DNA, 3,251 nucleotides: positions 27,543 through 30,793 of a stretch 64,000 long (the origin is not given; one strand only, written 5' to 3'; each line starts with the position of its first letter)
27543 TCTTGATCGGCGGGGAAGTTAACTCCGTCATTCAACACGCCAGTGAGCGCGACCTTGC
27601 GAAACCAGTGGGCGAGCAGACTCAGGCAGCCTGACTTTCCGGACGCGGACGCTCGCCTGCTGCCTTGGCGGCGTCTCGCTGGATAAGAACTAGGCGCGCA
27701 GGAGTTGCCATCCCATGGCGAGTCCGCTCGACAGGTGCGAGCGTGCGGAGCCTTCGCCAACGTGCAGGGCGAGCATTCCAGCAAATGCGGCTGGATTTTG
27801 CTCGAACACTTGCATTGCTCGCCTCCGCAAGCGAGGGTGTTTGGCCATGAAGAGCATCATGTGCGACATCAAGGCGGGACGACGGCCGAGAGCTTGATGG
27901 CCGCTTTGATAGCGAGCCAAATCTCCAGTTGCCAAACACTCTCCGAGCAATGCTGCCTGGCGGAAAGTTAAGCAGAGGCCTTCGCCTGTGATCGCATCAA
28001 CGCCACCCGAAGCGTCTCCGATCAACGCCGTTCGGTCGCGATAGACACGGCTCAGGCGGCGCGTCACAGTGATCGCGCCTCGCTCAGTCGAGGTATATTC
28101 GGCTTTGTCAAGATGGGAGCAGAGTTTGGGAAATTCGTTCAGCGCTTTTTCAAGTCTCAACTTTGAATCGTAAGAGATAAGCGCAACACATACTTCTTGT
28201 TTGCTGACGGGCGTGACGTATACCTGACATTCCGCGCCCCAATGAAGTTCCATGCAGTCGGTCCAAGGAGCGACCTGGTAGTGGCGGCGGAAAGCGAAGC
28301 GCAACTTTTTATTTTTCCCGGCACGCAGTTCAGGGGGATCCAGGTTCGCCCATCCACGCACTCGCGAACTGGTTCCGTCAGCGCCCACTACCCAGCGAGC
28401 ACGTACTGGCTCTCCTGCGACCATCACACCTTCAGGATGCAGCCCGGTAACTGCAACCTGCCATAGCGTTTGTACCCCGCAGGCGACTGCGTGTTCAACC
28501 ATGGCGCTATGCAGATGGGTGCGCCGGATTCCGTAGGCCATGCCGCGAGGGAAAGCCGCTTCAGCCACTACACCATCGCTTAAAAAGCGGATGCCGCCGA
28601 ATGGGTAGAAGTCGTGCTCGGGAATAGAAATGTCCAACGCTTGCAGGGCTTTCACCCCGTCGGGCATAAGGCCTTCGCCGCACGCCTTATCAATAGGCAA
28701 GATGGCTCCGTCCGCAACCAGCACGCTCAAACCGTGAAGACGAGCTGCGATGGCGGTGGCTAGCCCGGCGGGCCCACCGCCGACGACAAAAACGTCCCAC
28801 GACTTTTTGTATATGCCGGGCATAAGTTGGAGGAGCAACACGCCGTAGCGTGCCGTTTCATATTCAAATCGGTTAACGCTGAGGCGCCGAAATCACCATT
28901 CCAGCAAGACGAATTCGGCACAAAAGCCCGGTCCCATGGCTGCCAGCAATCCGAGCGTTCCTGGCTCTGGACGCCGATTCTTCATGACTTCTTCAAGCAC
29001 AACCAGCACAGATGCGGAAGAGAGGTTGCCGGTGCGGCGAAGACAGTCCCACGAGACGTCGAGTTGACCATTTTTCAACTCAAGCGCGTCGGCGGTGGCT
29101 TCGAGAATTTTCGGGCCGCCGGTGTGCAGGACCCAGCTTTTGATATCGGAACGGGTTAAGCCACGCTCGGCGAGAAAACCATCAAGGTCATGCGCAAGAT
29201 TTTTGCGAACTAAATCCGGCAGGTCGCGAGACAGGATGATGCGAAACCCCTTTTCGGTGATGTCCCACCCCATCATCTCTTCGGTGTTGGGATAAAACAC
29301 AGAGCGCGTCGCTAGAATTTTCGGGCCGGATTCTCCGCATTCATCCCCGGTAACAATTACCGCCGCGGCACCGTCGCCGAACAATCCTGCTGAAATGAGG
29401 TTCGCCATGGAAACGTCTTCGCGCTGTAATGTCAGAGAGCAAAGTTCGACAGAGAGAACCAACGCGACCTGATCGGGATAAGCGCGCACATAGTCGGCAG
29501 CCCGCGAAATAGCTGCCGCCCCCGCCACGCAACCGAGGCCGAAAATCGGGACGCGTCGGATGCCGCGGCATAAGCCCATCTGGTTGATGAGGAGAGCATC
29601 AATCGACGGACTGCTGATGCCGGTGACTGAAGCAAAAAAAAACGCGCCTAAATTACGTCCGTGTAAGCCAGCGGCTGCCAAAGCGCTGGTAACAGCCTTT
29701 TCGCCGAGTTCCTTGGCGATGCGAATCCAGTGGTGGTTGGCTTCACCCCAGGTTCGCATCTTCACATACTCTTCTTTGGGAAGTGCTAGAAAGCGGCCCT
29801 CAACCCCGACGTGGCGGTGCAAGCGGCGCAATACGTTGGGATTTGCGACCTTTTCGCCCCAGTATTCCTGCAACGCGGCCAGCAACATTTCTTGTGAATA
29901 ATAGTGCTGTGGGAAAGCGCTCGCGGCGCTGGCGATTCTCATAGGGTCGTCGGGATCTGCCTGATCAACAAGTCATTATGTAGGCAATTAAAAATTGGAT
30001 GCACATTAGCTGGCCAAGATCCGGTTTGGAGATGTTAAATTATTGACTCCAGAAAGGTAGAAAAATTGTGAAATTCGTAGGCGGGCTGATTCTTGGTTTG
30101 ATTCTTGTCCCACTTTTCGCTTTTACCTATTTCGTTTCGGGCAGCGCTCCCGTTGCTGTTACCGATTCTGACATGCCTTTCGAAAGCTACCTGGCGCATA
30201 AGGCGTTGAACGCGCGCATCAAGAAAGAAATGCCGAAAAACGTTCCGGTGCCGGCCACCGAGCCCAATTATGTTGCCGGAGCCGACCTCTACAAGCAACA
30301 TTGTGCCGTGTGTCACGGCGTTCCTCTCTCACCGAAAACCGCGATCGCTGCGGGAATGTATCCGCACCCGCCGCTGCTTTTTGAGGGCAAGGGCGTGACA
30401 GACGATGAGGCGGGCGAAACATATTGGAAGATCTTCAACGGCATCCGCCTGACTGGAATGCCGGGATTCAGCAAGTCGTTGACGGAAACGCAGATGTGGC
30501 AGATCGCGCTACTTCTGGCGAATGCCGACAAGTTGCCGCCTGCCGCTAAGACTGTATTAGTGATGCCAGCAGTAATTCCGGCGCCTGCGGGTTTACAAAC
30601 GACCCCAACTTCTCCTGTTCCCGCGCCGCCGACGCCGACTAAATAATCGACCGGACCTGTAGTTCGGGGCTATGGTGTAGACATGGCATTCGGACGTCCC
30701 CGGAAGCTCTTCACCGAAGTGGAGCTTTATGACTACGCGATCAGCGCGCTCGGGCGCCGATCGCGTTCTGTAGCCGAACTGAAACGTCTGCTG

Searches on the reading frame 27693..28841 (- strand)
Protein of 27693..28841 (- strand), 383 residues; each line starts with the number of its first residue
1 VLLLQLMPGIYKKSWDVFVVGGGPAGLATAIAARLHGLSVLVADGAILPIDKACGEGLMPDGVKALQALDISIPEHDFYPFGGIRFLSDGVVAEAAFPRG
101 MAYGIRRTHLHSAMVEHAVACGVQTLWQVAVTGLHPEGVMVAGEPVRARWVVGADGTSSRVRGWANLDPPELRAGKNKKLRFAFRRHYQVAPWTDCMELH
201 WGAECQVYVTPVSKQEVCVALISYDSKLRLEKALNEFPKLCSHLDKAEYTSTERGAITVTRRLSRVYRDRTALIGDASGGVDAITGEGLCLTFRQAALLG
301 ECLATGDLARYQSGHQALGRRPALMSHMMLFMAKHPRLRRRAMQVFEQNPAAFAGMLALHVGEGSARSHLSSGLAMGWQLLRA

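Call 82: search_protein_families(library=pfam, proteins=[window:27693-28841:-], max_evalue=0.0001)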
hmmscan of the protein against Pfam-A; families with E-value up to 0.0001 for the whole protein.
window:27693-28841:- (383 aa): 3 families
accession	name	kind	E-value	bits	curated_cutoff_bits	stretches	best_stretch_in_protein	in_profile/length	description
PF01494.25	FAD_binding_3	-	1.1e-10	41.7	22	1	16-304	3-319/349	FAD binding domain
PF05834.18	Lycopene_cycl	-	1.8e-06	27.8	23.4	0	16-308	1-295/380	Lycopene cyclase protein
PF01266.30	DAO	-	6.1e-06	26.4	27.9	0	16-45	1-30/353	FAD dependent oxidoreductase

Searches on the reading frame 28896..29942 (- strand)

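Call 82: search_protein_families(library=pfam, proteins=[window:28896-29942:-], max_evalue=0.0001)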
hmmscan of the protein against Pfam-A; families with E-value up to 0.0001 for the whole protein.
window:28896-29942:- (349 aa): 5 families
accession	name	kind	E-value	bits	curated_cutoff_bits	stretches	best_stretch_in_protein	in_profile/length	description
PF02797.21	Chal_sti_synt_C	-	9.2e-21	74.9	27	1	214-347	7-147/151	Chalcone and stilbene synthases, C-terminal domain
PF00195.25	Chal_sti_synt_N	-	3.1e-15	56.7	27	1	76-200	99-224/225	Chalcone and stilbene synthases, N-terminal domain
PF08541.16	ACP_syn_III_C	-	4e-14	53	26.6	1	257-349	1-90/90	3-Oxoacyl-[acyl-carrier-protein (ACP)] synthase III C terminal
PF08392.18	FAE1_CUT1_RppA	-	1.3e-12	48.1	27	1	81-201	88-207/290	FAE1/Type III polyketide synthase-like protein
PF08545.16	ACP_syn_III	-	6.1e-06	26.5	24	1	137-212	6-74/80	3-Oxoacyl-[acyl-carrier-protein (ACP)] synthase III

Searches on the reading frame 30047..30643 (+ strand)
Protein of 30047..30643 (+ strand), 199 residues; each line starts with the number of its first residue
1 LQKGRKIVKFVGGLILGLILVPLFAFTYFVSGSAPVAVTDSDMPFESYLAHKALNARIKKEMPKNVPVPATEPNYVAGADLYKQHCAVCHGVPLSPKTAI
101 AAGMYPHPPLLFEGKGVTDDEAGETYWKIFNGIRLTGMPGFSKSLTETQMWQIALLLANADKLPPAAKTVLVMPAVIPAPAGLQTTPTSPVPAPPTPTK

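Call 80: search_protein_families(library=pfam, proteins=[window:30047-30643:+], max_evalue=0.01)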
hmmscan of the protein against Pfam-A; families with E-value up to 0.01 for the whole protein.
window:30047-30643:+ (199 aa): 2 families
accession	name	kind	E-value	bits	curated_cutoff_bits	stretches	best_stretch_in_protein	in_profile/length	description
PF13442.11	Cytochrome_CBB3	-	7.7e-10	39.4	27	1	76-154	4-65/68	Cytochrome C oxidase, cbb3-type, subunit III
PF00034.26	Cytochrom_C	-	2e-06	29.5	21.3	1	76-158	2-87/90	Cytochrome c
